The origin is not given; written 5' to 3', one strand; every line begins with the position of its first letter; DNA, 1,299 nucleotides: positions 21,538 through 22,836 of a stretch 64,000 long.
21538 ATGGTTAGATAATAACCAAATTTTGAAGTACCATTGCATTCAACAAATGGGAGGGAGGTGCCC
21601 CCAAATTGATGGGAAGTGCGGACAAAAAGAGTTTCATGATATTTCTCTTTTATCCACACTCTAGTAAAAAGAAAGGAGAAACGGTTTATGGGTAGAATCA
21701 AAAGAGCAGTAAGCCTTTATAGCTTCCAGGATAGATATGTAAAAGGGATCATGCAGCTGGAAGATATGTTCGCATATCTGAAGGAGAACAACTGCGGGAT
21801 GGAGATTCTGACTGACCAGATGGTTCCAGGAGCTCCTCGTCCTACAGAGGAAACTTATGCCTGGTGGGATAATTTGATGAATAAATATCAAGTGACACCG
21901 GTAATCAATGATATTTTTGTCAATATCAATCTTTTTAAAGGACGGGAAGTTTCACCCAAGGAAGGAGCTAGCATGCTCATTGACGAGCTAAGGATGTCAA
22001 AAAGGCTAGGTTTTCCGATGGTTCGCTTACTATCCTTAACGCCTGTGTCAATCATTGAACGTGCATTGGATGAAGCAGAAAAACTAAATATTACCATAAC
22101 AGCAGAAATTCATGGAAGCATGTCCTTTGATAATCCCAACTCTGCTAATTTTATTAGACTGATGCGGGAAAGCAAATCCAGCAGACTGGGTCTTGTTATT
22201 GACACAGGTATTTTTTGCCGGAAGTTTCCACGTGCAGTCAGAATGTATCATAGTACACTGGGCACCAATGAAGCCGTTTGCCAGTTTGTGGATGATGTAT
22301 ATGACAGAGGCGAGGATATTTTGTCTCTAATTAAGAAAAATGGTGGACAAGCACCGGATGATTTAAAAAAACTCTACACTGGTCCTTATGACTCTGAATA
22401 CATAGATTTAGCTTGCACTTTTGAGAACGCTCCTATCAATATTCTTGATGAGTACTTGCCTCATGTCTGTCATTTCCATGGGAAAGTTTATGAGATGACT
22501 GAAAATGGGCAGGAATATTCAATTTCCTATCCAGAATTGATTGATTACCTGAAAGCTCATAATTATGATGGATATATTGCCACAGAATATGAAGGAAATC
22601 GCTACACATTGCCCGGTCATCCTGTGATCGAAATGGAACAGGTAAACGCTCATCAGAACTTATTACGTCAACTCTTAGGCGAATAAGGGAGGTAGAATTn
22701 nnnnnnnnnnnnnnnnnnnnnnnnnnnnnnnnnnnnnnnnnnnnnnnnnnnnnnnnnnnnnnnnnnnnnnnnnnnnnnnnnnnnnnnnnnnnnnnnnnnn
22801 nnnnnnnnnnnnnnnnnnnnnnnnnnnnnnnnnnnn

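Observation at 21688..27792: Candidate C-glycoside (3-keto-glycoside) cleavage locus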

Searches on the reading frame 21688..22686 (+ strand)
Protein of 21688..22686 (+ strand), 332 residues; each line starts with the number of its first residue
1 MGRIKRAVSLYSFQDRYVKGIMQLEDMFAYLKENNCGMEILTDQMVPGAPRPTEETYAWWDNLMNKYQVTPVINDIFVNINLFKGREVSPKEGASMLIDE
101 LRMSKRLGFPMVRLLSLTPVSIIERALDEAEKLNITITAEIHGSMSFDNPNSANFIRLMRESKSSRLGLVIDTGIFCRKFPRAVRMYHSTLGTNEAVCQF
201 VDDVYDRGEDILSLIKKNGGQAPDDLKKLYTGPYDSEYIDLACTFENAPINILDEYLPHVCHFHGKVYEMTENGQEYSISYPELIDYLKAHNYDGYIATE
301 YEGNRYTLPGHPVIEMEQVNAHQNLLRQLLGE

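Call 5: search_protein_families(library=pfam, proteins=[window:21688-22686:+], max_evalue=0.01)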
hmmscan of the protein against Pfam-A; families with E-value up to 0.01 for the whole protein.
window:21688-22686:+ (332 aa): 1 family
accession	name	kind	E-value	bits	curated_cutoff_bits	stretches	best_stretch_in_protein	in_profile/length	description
PF01261.30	AP_endonuc_2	-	2.7e-06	27.7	31.1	0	91-174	64-160/249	Xylose isomerase-like TIM barrel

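Call 6: search_protein_families(library=ncbifam, proteins=[window:21688-22686:+], max_evalue=0.01)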
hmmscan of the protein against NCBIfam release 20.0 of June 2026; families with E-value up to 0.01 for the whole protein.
window:21688-22686:+ (332 aa): 0 families

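Call 8: search_solved_structures(query=window:21688-22686:+, max_evalue=1, show_alignments=3)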
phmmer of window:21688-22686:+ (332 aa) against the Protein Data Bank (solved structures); distinct sequences matched with E-value up to 1: 10.
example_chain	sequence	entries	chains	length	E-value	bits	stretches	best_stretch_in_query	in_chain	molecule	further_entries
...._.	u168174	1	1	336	1.5e-91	310.2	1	4-332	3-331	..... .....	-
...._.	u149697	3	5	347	5.2e-50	173.7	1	3-332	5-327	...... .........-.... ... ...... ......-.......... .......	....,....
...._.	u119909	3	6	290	2.6e-25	92.5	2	5-181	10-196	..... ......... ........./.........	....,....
7xrf_A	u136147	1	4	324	2.2e-23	86.2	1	1-312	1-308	AP_endonuc_2 domain-containing protein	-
7bvr_A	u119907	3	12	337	2.3e-23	86.1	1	1-312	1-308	AP_endonuc_2 domain-containing protein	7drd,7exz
8qrz_A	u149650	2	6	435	3.7e-23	85.4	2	6-177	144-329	Sugar phosphate isomerase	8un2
9m3a_A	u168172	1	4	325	3.6e-21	78.9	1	1-315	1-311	Xylose isomerase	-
7dnm_A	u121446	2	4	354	8.1e-19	71.2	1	4-327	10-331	AP_endonuc_2 domain-containing protein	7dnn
4ovx_A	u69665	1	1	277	0.5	12.7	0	254-306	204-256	Xylose isomerase domain protein TIM barrel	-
9i77_A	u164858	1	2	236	0.82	12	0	180-215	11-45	Ubiquitin carboxyl-terminal hydrolase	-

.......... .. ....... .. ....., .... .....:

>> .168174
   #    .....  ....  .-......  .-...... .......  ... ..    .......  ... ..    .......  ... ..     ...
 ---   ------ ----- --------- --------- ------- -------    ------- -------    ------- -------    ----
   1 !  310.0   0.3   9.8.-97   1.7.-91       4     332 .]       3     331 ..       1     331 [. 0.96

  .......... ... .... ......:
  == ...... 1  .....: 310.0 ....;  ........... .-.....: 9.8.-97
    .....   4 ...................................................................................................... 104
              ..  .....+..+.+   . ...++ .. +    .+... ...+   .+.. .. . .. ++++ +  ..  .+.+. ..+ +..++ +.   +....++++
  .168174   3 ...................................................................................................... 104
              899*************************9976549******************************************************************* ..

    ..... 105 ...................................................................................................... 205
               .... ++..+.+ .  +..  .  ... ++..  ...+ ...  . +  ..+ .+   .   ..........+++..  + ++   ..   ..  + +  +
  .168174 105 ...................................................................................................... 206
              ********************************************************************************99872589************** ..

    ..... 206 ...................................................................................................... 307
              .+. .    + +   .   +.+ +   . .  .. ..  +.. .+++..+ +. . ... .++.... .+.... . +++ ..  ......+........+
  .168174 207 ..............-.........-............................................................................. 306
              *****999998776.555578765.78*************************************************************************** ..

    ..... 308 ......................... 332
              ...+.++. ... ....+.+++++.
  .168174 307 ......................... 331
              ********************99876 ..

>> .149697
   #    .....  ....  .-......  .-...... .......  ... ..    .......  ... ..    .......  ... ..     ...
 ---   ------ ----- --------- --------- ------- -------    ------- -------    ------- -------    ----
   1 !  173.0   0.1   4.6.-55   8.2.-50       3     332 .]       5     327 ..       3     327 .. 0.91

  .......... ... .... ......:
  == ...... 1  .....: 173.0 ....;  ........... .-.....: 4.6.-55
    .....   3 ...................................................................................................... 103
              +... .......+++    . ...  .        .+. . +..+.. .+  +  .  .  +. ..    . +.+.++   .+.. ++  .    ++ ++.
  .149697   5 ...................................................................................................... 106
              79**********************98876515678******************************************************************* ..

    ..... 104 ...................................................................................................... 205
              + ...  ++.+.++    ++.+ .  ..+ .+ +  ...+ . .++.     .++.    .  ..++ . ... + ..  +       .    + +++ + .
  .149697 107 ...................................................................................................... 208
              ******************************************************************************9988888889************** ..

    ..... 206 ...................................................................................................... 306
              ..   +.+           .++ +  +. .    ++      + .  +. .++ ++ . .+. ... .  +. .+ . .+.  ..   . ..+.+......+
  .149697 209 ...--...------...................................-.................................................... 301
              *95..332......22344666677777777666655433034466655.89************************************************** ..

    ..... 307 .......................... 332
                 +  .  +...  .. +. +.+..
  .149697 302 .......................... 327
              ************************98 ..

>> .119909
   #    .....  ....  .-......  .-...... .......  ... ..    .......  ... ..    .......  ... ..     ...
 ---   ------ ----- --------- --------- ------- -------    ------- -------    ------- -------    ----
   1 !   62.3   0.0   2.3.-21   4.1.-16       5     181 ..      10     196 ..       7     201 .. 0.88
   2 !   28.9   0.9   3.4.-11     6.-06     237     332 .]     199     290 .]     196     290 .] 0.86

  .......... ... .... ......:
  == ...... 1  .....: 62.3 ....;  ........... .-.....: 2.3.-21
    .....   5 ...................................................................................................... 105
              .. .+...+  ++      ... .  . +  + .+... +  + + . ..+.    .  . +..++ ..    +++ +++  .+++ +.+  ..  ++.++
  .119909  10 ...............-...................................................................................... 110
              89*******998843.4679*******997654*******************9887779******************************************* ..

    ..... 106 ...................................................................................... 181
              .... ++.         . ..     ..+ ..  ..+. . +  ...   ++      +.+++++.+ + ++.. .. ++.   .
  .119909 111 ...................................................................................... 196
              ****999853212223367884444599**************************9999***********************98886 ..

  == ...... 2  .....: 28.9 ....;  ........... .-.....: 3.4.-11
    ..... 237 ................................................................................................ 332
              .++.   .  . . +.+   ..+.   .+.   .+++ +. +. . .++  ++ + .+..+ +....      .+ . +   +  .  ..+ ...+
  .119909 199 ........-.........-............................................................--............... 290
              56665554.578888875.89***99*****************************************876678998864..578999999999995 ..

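Call 12: find_homologous_proteins(query=window:21688-22686:+)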
Query window:21688-22686:+ (332 aa): 180 proteins with E <= 0.001 among 1592 candidates; the best 120 are listed.
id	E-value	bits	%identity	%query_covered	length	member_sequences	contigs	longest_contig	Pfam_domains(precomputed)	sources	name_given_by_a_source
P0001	4.0e-225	764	100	100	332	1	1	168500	PF01261.31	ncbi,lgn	ncbi:MAG: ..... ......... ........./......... family protein [Christensenellales bacterium]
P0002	6.2e-151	520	67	100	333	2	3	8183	PF01261.31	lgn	-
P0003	4.0e-117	409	55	100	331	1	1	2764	PF01261.31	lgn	-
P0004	1.2e-114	401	53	100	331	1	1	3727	PF01261.31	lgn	-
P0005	8.1e-106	372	51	99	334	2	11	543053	PF01261.31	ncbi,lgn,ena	-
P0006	2.6e-104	367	50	100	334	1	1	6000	PF01261.31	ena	-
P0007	5.1e-104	366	50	100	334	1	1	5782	PF01261.31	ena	-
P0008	5.6e-104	366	50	100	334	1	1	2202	PF01261.31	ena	-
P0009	9.2e-104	365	50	100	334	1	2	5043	PF01261.31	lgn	-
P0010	9.9e-104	365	49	100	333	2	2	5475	PF01261.31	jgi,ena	-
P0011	1.4e-103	365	50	100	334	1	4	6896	PF01261.31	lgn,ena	-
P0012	1.5e-103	364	50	100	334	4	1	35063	PF01261.31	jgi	jgi:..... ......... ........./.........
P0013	2.0e-102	361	49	100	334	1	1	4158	PF01261.31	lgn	-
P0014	6.1e-102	359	48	100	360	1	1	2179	PF01261.31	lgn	-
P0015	9.0e-102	359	50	100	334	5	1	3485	PF01261.31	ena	-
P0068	4.4e-90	320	44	100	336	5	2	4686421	PF01261.31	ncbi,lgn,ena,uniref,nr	ncbi:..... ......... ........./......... family protein [Clostridium intestinale]|uniref:sugar phosp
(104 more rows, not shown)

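Call 15: find_encoding_contigs(protein=P0001, flank=10000, max_places=4)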
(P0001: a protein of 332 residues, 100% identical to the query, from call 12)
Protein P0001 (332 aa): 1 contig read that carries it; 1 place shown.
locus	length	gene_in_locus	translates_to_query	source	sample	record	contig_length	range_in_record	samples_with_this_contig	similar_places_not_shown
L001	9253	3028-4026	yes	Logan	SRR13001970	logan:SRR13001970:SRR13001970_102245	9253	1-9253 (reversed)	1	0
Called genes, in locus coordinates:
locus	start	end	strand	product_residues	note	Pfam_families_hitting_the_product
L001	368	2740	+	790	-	PF02311:AraC_binding (weak), PF00165:HTH_AraC (faint), PF12833:HTH_18, PF01229:Glyco_hydro_39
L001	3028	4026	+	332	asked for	PF01261:AP_endonuc_2 (faint)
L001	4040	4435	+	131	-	PF19906:CGDB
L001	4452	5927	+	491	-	PF09818:ABC_ATPase (faint), PF00005:ABC_tran, PF13304:AAA_21 (faint), PF00005:ABC_tran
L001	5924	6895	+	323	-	PF02653:BPD_transp_2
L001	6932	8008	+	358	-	PF13407:Peripla_BP_4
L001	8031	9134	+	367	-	PF01408:GFO_IDH_MocA, PF22725:GFO_IDH_MocA_C3, PF02894:GFO_IDH_MocA_C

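Call 24: find_encoding_contigs(protein=P0002, flank=10000, max_places=3)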
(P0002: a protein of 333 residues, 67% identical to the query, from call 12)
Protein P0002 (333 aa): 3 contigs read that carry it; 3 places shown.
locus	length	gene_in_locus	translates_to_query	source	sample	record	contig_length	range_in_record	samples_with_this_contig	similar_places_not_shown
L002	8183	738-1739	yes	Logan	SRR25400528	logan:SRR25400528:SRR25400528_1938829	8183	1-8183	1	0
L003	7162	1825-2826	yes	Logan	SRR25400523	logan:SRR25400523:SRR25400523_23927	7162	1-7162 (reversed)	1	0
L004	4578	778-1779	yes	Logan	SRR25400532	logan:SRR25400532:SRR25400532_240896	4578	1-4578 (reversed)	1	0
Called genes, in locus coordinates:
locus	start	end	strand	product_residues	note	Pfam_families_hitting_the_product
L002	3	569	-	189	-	?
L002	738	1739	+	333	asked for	PF01261:AP_endonuc_2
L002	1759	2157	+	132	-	PF19906:CGDB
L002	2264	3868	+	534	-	PF00496:SBP_bac_5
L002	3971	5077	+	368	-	PF01408:GFO_IDH_MocA, PF22725:GFO_IDH_MocA_C3, PF02894:GFO_IDH_MocA_C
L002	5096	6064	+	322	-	PF19300:BPD_transp_1_N, PF00528:BPD_transp_1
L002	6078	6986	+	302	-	PF12911:OppC_N, PF00528:BPD_transp_1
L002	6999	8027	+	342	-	PF00005:ABC_tran, PF13304:AAA_21 (weak), PF08352:oligo_HPY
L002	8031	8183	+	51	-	?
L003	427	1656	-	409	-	PF17853:GGDEF_2 (weak), PF13556:HTH_30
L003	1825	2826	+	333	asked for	PF01261:AP_endonuc_2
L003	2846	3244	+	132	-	PF19906:CGDB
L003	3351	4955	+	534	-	PF00496:SBP_bac_5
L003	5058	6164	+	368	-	PF01408:GFO_IDH_MocA, PF22725:GFO_IDH_MocA_C3, PF02894:GFO_IDH_MocA_C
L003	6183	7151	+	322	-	PF19300:BPD_transp_1_N, PF00528:BPD_transp_1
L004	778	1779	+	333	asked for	PF01261:AP_endonuc_2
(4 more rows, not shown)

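Call 25: find_encoding_contigs(protein=P0005, flank=10000, max_places=2)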
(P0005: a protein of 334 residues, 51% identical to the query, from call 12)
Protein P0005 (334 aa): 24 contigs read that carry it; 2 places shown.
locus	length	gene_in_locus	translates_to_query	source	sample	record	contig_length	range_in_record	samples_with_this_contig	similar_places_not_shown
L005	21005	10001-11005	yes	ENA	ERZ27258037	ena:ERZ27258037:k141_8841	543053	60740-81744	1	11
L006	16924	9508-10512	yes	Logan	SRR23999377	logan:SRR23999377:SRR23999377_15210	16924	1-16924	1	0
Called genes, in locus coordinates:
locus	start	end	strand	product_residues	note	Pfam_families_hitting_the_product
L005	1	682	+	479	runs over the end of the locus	PF00232:Glyco_hydro_1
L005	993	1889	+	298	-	PF01261:AP_endonuc_2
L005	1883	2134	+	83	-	PF19906:CGDB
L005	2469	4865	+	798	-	PF02311:AraC_binding (weak), PF07883:Cupin_2, PF12833:HTH_18, PF00165:HTH_AraC (weak), PF01229:Glyco_hydro_39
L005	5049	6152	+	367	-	PF01408:GFO_IDH_MocA, PF03447:NAD_binding_3 (weak), PF22725:GFO_IDH_MocA_C3, PF02894:GFO_IDH_MocA_C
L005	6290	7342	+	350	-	PF07690:MFS_1, PF13347:MFS_2, PF12832:MFS_1_like (weak), PF00083:Sugar_tr (weak)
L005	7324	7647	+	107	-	PF13347:MFS_2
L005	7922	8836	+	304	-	PF01261:AP_endonuc_2, PF10566:Glyco_hydro_97 (weak)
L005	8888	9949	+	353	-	PF01408:GFO_IDH_MocA, PF03447:NAD_binding_3 (weak), PF02894:GFO_IDH_MocA_C, PF22725:GFO_IDH_MocA_C3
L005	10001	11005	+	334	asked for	PF01261:AP_endonuc_2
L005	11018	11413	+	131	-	PF19906:CGDB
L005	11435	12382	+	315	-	PF03358:FMN_red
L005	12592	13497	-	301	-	PF00126:HTH_1, PF03466:LysR_substrate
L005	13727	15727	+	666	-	PF00724:Oxidored_FMN, PF01262:AlaDh_PNT_C (weak), PF07992:Pyr_redox_2, PF12831:FAD_oxidored, PF13450:NAD_binding_8, PF13738:Pyr_redox_3, PF00070:Pyr_redox, PF01266:DAO, +9 more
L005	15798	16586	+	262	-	PF18089:DAPG_hydrolase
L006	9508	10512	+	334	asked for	PF01261:AP_endonuc_2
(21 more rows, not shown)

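Call 26: find_encoding_contigs(protein=P0068, flank=10000, max_places=2)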
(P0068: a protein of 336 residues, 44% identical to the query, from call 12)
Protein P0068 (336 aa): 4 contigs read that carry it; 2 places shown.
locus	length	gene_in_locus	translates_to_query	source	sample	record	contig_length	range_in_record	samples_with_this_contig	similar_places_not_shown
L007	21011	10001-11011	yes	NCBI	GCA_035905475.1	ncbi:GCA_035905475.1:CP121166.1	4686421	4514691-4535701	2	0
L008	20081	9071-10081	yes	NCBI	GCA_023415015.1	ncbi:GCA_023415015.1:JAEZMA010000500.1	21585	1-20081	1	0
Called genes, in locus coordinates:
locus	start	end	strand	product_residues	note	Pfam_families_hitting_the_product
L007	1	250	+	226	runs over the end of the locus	PF02508:Rnf-Nqr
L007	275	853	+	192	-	PF02508:Rnf-Nqr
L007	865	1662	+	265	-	PF04060:FeS, PF12838:Fer4_7 (weak), PF00037:Fer4, PF12797:Fer4_2 (weak), PF12837:Fer4_6 (weak), PF12838:Fer4_7, PF13187:Fer4_9, PF00037:Fer4, +9 more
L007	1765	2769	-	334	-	-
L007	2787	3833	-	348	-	PF09992:NAGPA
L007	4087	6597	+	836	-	PF00165:HTH_AraC (faint), PF12833:HTH_18, PF01229:Glyco_hydro_39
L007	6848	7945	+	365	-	PF01408:GFO_IDH_MocA, PF22725:GFO_IDH_MocA_C3, PF02894:GFO_IDH_MocA_C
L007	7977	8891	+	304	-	PF10566:Glyco_hydro_97 (weak), PF01261:AP_endonuc_2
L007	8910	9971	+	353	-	PF01408:GFO_IDH_MocA, PF02894:GFO_IDH_MocA_C, PF22725:GFO_IDH_MocA_C3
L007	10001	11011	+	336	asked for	PF01261:AP_endonuc_2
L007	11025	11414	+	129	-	PF19906:CGDB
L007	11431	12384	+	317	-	PF03358:FMN_red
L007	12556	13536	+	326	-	PF00532:Peripla_BP_1 (weak), PF13407:Peripla_BP_4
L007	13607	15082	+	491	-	PF00005:ABC_tran, PF02463:SMC_N (faint), PF13304:AAA_21 (faint), PF00005:ABC_tran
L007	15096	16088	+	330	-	PF02653:BPD_transp_2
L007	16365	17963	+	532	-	PF00072:Response_reg, PF12833:HTH_18, PF00165:HTH_AraC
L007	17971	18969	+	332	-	PF06580:His_kinase, PF02518:HATPase_c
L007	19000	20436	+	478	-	PF00005:ABC_tran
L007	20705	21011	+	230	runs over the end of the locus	-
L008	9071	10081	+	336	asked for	PF01261:AP_endonuc_2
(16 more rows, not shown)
